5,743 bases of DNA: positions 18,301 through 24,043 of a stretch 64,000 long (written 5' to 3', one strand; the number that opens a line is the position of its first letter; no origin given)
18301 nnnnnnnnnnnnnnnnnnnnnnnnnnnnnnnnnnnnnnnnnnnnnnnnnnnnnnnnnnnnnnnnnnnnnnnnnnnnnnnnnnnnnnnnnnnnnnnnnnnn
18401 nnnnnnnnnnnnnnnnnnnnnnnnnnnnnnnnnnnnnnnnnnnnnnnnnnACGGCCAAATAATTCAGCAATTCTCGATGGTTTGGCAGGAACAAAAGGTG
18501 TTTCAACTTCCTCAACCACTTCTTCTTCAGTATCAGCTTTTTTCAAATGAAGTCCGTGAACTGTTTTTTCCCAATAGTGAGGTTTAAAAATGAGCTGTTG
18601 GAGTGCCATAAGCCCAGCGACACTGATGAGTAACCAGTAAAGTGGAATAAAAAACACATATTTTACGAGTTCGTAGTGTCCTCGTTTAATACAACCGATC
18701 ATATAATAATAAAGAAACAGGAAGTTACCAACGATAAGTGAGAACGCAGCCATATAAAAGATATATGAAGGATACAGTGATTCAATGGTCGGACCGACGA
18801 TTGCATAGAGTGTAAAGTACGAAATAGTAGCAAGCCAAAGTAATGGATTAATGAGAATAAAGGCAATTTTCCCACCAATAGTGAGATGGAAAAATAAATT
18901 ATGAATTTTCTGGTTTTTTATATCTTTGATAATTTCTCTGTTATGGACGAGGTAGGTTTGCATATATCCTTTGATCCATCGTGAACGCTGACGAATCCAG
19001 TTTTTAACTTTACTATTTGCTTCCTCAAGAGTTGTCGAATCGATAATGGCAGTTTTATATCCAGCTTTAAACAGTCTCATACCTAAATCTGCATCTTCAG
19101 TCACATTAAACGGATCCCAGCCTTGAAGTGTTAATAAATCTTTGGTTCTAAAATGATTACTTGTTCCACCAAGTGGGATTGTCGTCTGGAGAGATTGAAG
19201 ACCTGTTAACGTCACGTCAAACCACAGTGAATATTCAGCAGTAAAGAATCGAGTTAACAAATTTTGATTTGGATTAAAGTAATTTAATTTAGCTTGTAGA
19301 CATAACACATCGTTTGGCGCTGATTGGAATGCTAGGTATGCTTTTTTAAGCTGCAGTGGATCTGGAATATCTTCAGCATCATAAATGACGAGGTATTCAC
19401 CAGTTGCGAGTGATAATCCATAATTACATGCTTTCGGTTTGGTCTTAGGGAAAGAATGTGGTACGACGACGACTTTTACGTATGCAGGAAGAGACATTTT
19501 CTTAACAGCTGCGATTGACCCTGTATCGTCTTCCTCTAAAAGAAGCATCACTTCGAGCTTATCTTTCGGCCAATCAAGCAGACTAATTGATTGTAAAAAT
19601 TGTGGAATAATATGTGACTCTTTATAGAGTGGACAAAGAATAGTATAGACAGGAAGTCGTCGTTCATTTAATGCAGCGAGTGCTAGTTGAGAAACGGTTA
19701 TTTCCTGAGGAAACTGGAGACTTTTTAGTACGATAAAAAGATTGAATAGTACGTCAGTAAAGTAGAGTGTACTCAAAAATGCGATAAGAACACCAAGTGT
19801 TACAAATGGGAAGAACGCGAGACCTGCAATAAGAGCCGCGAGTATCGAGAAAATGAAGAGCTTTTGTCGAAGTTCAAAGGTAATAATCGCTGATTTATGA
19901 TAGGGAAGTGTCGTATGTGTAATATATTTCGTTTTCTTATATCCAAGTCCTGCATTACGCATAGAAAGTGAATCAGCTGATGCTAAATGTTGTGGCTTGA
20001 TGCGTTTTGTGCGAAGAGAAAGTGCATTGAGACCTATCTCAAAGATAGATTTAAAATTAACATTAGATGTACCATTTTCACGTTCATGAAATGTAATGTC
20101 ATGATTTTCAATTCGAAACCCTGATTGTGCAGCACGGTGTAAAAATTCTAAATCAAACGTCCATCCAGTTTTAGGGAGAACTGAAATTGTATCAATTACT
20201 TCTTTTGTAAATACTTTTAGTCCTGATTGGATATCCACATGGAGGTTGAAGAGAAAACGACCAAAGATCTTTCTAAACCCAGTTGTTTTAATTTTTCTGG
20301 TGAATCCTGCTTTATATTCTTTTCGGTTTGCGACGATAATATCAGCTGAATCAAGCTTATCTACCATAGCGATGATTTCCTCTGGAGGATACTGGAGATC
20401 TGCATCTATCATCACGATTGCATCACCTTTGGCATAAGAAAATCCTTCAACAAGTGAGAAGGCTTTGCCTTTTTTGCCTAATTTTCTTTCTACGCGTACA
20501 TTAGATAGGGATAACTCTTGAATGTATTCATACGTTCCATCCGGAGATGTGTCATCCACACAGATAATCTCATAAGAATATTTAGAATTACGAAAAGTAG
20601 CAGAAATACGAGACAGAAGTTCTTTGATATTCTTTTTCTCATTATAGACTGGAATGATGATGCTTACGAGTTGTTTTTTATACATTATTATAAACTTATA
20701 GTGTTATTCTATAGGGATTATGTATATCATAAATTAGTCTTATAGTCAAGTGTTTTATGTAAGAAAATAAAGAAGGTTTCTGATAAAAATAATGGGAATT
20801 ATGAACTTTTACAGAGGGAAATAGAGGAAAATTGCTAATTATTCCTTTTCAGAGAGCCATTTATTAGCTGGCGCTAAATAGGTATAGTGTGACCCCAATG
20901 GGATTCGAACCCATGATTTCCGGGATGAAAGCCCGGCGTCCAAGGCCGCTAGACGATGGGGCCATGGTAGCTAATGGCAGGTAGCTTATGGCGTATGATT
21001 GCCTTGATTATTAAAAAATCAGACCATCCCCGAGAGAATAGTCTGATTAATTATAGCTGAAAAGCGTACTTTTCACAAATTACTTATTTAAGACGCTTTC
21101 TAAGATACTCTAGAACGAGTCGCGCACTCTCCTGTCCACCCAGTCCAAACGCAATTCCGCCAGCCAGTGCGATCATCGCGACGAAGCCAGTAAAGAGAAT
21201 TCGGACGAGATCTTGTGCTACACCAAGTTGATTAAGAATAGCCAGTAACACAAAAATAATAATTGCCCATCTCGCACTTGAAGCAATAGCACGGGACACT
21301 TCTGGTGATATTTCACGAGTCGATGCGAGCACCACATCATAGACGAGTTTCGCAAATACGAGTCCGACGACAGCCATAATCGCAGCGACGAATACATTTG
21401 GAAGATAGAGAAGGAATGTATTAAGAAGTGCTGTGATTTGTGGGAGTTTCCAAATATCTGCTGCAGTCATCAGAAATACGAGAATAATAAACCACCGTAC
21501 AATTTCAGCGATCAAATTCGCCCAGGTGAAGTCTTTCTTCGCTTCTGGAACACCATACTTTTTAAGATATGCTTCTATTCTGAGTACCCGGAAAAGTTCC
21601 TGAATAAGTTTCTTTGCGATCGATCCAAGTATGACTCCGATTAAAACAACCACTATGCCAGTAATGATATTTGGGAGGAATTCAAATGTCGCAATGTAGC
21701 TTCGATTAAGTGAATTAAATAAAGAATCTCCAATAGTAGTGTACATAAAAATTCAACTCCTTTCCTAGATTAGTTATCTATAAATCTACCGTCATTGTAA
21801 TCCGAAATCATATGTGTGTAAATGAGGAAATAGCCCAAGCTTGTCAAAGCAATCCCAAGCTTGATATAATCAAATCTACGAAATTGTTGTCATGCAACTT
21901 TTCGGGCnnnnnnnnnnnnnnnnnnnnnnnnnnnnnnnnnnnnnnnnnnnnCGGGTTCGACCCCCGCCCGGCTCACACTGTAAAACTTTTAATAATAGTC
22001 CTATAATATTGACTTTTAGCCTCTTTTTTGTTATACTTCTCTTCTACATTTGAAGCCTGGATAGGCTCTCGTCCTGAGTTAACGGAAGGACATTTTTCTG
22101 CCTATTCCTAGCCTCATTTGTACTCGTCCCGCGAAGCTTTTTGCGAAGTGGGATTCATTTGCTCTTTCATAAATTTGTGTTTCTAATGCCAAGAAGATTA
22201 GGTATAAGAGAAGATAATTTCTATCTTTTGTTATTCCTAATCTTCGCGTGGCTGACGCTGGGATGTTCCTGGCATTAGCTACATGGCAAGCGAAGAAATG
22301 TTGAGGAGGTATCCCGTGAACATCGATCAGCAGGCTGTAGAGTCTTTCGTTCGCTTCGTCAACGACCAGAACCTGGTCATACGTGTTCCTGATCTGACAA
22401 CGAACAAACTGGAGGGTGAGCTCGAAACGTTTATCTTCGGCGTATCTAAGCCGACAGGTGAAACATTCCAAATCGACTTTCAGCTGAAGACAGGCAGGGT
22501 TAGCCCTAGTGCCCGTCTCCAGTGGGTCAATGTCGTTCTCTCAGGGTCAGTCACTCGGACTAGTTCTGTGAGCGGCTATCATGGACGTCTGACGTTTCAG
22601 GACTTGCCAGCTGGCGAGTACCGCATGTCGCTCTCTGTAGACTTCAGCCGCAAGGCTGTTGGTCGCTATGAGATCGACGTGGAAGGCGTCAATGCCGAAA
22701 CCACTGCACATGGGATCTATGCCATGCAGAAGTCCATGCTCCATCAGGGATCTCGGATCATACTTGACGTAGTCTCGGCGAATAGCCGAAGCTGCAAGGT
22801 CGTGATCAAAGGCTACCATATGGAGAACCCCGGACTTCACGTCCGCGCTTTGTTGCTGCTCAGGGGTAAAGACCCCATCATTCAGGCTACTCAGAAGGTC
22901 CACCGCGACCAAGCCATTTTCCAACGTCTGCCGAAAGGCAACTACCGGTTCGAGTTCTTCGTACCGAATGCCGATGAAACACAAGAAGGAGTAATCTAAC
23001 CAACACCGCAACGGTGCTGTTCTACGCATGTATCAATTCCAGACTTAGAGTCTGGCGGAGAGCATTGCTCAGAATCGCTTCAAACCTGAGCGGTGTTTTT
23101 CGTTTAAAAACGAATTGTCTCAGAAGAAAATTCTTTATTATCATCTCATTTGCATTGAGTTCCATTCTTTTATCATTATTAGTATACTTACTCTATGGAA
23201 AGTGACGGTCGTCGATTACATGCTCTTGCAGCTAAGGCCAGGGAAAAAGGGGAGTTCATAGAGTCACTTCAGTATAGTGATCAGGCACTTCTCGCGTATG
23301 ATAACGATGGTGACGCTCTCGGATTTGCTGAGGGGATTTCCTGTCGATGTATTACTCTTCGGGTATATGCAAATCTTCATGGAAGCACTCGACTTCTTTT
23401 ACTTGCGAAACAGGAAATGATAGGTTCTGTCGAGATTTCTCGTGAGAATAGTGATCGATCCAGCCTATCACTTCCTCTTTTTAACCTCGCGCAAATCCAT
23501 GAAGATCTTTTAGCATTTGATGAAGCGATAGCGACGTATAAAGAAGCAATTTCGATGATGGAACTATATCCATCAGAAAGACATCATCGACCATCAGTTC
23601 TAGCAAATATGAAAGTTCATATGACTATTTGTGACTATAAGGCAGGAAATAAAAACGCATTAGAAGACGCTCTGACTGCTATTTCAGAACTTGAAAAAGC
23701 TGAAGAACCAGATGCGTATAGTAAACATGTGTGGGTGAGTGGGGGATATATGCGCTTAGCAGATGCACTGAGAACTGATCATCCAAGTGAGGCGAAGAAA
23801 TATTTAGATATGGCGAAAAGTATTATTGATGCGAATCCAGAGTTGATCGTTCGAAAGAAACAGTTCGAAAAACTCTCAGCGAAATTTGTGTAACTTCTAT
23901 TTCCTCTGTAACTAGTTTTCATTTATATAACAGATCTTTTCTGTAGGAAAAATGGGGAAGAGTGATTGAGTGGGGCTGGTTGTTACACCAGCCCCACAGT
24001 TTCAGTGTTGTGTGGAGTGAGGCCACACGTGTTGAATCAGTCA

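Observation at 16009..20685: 1558-aa four-module glycan assembly mega-protein (Dpm1-like GT2 + processive GT2 + Wzx/MOP-like transporter + GT4)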

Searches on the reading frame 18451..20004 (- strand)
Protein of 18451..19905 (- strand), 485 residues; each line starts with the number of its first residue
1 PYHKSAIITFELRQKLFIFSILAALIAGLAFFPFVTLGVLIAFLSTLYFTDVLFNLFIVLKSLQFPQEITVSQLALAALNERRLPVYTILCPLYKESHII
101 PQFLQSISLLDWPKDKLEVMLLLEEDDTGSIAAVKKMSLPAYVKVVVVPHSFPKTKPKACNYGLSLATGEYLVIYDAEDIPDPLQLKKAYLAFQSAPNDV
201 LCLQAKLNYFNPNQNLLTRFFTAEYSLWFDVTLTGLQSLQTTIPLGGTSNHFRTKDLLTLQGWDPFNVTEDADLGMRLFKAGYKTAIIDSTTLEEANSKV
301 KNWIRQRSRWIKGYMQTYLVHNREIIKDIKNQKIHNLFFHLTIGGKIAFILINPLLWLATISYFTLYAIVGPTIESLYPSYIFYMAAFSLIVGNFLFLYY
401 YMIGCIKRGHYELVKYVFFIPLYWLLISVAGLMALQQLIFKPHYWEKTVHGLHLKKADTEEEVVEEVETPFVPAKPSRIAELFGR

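Call 26: search_solved_structures(query=window:18451-19905:-, max_evalue=0.001, show_alignments=2)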
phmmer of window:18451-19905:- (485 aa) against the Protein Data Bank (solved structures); distinct sequences matched with E-value up to 0.001: 6.
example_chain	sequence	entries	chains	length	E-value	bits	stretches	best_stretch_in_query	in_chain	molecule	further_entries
6yv7_B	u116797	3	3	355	4.8e-07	32.3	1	85-180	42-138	Glycosyl transferase, family 2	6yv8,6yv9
6yv7_A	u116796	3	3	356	4.9e-07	32.3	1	85-180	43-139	Glycosyl transferase, family 2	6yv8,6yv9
5ej1_A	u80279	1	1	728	1.4e-06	30.8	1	130-397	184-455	Putative cellulose synthase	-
4hg6_A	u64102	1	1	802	1.7e-06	30.5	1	127-397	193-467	Cellulose Synthase Subunit A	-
4p00_A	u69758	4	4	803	1.7e-06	30.5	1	127-397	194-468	Cellulose Synthase A subunit | Cellulose Synthase subunit A | Putative cellulose synthase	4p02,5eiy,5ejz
5tze_C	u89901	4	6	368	0.0006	22.1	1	87-206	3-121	Glycosyl transferase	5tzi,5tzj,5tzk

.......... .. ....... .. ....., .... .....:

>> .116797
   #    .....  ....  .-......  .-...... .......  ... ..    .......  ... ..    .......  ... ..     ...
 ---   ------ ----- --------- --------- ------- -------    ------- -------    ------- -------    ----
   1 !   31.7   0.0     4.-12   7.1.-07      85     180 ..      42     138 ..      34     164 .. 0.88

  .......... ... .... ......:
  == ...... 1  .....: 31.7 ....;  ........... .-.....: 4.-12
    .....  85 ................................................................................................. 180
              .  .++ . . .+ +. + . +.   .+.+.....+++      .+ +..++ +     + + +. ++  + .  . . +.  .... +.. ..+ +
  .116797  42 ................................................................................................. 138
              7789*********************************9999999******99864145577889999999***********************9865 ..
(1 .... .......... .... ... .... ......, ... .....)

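Call 43: predict_structure(alignment_id=A3)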
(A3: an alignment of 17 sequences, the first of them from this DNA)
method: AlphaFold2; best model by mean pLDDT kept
length: 518 residues; sequences in the alignment: 17
mean_pLDDT: 72.2   pTM: 0.73
mean pLDDT of the five models: 72.2, 65.2, 53.7, 53.1, 51.9
residues with pLDDT >= 90: 77; 70-90: 274; 50-70: 86; < 50: 81
segments of 3 or more residues with pLDDT < 50: 1-34, 475-518
pLDDT, mean of each block of 10 residues (from residue 1): 44 44 44 52 73 91 83 73 78 81 90 93 86 90 95 88 87 93 64 81 89 91 92 84 77 74 78 61 82 58 64 77 83 80 75 65 66 75 73 73 75 64 66 76 76 77 83 53 30 27 31 43
secondary structure, 60 per line:
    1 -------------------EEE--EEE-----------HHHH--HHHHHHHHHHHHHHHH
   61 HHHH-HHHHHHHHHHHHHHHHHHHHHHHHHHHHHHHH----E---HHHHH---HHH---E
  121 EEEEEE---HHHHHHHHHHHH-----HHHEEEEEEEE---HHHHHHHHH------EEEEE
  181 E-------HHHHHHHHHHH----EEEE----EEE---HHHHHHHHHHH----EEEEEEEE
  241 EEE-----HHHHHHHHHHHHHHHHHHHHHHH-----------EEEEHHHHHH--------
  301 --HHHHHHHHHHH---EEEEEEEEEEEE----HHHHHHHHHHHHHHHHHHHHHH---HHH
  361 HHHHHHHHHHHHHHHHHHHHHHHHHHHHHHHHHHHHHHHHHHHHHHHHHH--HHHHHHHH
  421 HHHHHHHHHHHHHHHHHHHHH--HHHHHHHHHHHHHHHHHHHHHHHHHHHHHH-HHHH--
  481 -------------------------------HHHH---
elements in order: E20-22 E25-27 H39-42 H45-64 H66-97 H106-110 E120-126 H130-141 E150-157 H161-169 E176-181 H189-199 E204-207 E212-214 H218-228 E233-243 H249-271 E283-286 H287-292 H303-313 E317-328 H333-354 H358-410 H413-441 H444-473 H475-478 H512-515

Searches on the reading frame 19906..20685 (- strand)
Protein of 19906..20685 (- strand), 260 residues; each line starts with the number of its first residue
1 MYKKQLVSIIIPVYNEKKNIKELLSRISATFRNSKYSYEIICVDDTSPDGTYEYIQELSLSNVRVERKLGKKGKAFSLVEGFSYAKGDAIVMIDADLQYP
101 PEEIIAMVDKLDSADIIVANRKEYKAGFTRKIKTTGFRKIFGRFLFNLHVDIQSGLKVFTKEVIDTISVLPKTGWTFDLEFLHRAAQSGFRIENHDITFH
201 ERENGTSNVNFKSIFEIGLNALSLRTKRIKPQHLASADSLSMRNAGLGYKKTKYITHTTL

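Call 25: search_solved_structures(query=window:19906-20685:-, max_evalue=0.001, show_alignments=1)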
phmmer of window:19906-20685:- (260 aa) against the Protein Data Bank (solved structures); distinct sequences matched with E-value up to 0.001: 23.
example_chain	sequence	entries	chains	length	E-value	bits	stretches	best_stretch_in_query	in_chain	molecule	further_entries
5mlz_A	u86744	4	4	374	9.8e-28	100.5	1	3-217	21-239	Dolichol monophosphate mannose synthase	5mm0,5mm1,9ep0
5ekp_C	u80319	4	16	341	2e-22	83.2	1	7-173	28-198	Uncharacterized glycosyltransferase sll0501 | Glycosyltransferase sll0501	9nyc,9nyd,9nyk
9nye_A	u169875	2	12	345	2e-22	83.1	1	7-173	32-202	Glycosyltransferase sll0501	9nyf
5eke_A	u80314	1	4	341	2.1e-22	83.1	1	7-173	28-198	Uncharacterized glycosyltransferase sll0501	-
9hwj_A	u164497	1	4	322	2.9e-19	72.8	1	5-216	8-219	Undecaprenyl-phosphate 4-deoxy-4-formamido-L-arabinose transferase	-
9bhc_C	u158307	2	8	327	8.9e-18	67.9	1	6-215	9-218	Undecaprenyl-phosphate 4-deoxy-4-formamido-L-arabinose transferase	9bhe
8vxh_A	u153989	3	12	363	1.2e-17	67.5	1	6-215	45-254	Undecaprenyl-phosphate 4-deoxy-4-formamido-L-arabinose transferase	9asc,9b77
2z87_A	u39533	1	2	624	2.6e-07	33.7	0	7-106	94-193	Chondroitin synthase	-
2z86_A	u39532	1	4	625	2.6e-07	33.7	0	7-106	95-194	Chondroitin synthase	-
6yv7_B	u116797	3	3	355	1.8e-06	30.9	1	6-108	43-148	Glycosyl transferase, family 2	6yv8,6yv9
6yv7_A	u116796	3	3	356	1.9e-06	30.9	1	6-108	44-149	Glycosyl transferase, family 2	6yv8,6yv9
5tze_C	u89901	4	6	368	4.5e-06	29.6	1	8-104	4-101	Glycosyl transferase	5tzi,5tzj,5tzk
6p61_A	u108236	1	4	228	8.2e-06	28.8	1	2-110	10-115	Glycosyltransferase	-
5hea_A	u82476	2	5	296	8.3e-06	28.8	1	4-97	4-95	Putative glycosyltransferase (GalT1)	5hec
9omh_A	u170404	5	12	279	8.8e-06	28.7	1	7-110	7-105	Glycosyltransferase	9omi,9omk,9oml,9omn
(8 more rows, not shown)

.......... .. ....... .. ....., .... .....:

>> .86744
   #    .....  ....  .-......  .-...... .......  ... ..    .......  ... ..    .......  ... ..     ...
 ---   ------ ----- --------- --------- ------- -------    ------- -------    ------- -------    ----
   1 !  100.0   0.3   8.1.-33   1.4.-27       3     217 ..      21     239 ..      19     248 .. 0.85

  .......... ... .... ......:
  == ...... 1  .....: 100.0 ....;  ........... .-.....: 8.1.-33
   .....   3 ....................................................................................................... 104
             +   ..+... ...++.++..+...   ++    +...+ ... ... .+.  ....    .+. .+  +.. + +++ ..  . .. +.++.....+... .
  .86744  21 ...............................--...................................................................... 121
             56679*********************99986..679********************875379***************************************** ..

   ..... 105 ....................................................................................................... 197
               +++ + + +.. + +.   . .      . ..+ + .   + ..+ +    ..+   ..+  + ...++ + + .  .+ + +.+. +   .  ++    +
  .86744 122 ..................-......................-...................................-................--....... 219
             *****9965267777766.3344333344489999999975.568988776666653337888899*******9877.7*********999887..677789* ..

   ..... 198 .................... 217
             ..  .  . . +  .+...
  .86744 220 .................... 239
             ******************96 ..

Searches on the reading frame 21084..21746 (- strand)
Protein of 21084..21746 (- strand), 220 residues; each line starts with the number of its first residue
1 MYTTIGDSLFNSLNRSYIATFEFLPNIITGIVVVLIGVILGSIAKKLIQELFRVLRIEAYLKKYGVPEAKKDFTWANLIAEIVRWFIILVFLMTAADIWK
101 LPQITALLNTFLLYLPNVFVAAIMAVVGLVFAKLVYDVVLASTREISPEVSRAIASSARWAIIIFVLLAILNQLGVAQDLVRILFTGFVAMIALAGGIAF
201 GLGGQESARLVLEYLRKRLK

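Call 6: search_protein_families(library=pfam, proteins=[window:21084-21746:-], max_evalue=1)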
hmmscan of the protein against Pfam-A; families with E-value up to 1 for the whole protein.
window:21084-21746:- (220 aa): 2 families
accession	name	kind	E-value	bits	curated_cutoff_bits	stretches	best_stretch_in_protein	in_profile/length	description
PF05552.17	MS_channel_1st_1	-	4.8e-09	36.4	22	2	105-139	4-38/50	Mechanosensitive ion channel, conserved TM helix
PF24202.1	DUF7427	-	0.051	14.1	27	1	125-181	8-66/79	Family of unknown function (DUF7427)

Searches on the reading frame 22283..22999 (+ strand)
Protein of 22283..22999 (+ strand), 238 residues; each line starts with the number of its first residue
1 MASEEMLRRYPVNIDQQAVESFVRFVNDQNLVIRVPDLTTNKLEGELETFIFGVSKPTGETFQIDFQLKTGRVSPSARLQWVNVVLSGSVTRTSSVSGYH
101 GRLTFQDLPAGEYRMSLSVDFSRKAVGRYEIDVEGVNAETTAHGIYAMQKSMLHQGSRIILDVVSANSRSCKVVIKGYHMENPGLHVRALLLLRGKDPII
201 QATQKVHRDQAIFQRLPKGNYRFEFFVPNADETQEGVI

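Call 20: search_protein_families(library=pfam, proteins=[window:22283-22999:+], max_evalue=0.1)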
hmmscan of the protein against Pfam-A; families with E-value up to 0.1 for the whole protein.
window:22283-22999:+ (238 aa): 5 families
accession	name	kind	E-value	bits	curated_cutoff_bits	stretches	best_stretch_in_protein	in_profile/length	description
PF07495.19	Y_Y_Y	-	0.00017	21.9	26.6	0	196-233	17-52/65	Y_Y_Y domain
PF09430.16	EMC7_beta-sandw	-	0.027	15.1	26.6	1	78-155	6-80/122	ER membrane protein complex subunit 7, beta-sandwich domain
PF17210.9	SdrD_B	-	0.031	14.9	29.7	0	84-119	29-66/112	SdrD B-like domain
PF13620.12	CarboxypepD_reg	-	0.032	15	32.3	0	79-119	14-56/82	Carboxypeptidase regulatory-like domain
PF16967.11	TcfC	-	0.058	13.4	29.4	0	100-119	33-52/68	E-set like domain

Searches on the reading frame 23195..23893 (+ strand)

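Call 20: search_protein_families(library=pfam, proteins=[window:23195-23893:+], max_evalue=0.1)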
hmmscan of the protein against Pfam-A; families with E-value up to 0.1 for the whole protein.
window:23195-23893:+ (232 aa): 5 families
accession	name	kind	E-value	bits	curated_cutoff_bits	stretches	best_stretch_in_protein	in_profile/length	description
PF13424.12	TPR_12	-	5.7e-05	23.7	30.1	1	58-123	9-76/77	Tetratricopeptide repeat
PF07719.23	TPR_2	-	0.00013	22.3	27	1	95-120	4-29/34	Tetratricopeptide repeat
PF00515.34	TPR_1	-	0.00096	19.3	27.8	1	95-120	4-29/34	Tetratricopeptide repeat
PF12862.13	ANAPC5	-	0.0069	16.9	23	1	83-121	29-67/91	Anaphase-promoting complex subunit 5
PF13181.12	TPR_8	-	0.036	14.7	25.7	1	95-121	4-30/34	Tetratricopeptide repeat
